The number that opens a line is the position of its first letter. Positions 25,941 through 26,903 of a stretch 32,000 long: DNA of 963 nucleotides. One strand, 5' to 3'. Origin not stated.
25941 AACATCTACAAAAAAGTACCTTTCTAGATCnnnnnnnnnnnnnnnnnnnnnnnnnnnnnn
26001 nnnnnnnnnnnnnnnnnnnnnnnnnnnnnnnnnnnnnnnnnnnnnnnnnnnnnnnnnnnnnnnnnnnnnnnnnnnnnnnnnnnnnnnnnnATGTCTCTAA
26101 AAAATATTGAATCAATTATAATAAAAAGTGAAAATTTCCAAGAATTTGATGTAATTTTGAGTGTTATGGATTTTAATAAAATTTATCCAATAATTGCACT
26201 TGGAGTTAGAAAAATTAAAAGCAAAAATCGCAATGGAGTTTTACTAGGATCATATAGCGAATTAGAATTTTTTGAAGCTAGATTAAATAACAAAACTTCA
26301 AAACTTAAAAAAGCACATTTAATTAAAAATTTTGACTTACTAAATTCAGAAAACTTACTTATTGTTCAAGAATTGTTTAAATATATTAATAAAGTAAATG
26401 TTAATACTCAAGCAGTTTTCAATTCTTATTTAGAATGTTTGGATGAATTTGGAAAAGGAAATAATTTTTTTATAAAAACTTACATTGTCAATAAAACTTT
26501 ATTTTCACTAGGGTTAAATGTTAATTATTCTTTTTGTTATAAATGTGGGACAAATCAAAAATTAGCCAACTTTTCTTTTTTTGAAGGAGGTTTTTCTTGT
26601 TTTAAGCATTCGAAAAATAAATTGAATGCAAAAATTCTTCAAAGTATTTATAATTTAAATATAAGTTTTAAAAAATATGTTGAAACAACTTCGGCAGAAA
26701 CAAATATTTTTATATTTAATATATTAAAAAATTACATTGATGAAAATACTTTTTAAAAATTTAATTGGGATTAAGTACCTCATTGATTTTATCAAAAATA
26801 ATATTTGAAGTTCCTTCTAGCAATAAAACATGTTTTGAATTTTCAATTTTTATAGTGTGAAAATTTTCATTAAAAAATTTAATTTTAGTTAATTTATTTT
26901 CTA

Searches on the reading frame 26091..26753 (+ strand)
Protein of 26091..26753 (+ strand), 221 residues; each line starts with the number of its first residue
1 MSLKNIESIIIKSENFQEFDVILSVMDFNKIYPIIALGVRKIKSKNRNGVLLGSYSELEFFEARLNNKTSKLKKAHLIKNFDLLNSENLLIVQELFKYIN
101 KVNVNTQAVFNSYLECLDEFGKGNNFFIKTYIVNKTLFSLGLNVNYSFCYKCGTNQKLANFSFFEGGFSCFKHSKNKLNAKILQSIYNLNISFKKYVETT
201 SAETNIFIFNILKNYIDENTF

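Call 24: search_protein_families(library=pfam, proteins=[window:26091-26753:+], max_evalue=0.01)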
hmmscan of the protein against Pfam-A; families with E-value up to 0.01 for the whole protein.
seq(221 aa): 2 families
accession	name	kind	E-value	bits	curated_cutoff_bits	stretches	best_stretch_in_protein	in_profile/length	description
PF11967.14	RecO_N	-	3.3e-06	27.5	27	1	1-81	1-80/80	Recombination protein O N terminal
PF02565.21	RecO_C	-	3.6e-06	27.3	22.1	1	107-181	28-103/157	Recombination protein O C terminal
